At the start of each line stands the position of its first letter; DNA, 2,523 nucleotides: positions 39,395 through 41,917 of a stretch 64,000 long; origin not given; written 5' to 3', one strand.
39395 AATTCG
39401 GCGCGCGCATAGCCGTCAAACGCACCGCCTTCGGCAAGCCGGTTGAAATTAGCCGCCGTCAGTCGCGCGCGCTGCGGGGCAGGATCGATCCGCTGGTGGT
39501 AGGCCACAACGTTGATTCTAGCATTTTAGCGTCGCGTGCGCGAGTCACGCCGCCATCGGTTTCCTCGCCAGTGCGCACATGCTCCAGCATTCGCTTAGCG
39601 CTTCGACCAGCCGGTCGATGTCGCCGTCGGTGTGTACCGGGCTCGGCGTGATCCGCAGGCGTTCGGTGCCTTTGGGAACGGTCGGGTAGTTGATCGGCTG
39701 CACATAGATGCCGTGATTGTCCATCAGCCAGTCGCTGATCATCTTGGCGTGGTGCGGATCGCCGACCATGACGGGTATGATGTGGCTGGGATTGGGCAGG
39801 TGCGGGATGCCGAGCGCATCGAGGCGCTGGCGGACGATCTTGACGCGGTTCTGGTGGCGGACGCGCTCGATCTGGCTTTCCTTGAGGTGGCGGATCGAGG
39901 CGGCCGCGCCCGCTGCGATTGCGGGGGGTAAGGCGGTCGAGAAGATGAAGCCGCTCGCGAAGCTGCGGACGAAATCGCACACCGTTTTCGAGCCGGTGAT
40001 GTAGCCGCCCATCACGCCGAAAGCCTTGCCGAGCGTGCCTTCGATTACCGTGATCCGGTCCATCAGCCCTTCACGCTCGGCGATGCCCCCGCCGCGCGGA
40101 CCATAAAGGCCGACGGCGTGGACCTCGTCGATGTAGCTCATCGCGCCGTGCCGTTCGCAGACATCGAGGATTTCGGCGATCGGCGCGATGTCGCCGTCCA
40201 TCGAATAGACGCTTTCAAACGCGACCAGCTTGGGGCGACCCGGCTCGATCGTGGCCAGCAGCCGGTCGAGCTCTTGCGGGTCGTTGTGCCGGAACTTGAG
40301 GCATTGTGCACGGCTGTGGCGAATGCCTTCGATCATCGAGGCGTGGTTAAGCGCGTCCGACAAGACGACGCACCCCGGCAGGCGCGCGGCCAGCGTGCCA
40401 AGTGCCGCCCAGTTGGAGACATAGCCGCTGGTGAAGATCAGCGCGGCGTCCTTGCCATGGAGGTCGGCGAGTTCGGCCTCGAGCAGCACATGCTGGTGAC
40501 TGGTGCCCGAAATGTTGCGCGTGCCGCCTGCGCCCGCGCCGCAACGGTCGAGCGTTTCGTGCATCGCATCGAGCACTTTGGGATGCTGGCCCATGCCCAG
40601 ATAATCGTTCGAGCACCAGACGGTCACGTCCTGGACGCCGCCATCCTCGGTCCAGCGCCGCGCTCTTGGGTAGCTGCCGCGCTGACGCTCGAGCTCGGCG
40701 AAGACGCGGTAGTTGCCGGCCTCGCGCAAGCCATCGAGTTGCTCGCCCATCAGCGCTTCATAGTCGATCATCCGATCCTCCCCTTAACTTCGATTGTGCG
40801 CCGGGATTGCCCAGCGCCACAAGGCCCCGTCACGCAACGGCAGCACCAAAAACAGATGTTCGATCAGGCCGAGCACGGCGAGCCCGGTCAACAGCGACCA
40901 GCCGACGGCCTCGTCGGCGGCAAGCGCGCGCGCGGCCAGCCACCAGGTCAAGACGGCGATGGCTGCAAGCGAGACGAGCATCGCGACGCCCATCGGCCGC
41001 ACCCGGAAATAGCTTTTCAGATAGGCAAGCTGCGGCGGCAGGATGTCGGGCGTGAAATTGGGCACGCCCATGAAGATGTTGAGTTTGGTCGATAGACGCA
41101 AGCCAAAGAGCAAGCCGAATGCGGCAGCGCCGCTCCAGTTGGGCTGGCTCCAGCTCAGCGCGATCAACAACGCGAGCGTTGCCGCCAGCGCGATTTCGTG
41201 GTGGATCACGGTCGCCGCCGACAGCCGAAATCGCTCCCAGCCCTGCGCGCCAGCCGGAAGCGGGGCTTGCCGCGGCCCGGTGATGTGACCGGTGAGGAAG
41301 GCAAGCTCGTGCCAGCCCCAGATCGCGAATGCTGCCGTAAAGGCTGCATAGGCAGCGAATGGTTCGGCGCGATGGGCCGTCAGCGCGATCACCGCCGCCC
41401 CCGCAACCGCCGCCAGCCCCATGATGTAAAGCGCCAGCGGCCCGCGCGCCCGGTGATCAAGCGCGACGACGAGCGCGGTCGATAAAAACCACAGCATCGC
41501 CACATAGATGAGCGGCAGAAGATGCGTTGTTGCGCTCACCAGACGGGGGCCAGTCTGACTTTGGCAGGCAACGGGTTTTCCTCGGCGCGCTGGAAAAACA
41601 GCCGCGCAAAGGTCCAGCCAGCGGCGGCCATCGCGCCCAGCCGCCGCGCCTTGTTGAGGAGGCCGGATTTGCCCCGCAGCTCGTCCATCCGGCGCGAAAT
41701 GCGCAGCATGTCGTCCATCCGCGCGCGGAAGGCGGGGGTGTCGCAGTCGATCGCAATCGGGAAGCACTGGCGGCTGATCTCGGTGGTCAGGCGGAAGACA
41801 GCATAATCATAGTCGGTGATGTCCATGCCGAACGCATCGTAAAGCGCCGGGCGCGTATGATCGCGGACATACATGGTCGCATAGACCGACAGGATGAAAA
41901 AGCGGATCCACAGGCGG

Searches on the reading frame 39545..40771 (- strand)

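Call 19: search_protein_families(library=ncbifam, proteins=[window:39545-40771:-], max_evalue=0.00001)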
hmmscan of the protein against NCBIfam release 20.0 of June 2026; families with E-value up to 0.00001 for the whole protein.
window:39545-40771:- (408 aa): 11 families
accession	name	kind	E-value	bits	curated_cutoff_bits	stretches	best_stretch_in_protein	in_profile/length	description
TIGR01821.1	5aminolev_synth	equivalog_domain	3.7e-199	661.6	338.55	1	3-403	2-401/402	5-aminolevulinate synthase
TIGR00858.1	bioF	equivalog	4.8e-108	361.2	426.45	1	38-392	13-364/365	8-amino-7-oxononanoate synthase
NF005394.0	PRK06939.1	equivalog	1.1e-95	320.7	460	1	6-394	7-389/397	glycine C-acetyltransferase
TIGR01825.1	gly_Cac_T_rel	subfamily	4.9e-89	298.7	535.4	1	10-393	3-376/385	BioF/Kbl family PLP-dependent acyltransferase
TIGR01822.1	2am3keto_CoA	equivalog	2.5e-87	293.3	493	1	8-394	5-385/393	glycine C-acetyltransferase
NF047599.1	SerpalmtaseBetaP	equivalog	1.1e-77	261.3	500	1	48-394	44-388/394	serine palmitoyltransferase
NF047600.1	SerpalmtaseCFB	equivalog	2.6e-73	247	640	1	47-398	43-391/395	serine palmitoyltransferase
NF047603.1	SerpalmtaseAlphaP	equivalog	1.1e-69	235.1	670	1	53-391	51-388/399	serine palmitoyltransferase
NF005526.0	PRK07179.1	equivalog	2.7e-55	187.6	428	1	50-399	57-399/407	alpha-hydroxyketone-type quorum-sensing autoinducer synthase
NF005697.0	PRK07505.1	subfamily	4.7e-40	137.5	342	1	47-395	48-398/405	hypothetical protein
NF004608.1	PRK05937.1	equivalog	1.6e-28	99.5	399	1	77-307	39-267/366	8-amino-7-oxononanoate synthase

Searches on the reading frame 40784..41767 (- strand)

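Call 19: search_protein_families(library=ncbifam, proteins=[window:40784-41767:-], max_evalue=0.00001)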
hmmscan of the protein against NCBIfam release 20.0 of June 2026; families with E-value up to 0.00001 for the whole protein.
window:40784-41767:- (327 aa): 1 family
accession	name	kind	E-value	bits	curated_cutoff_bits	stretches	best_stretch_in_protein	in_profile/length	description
TIGR03055.1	photo_alph_chp2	equivalog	3.5e-54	183.8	164.05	1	85-321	2-245/245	putative photosynthetic complex assembly protein PuhE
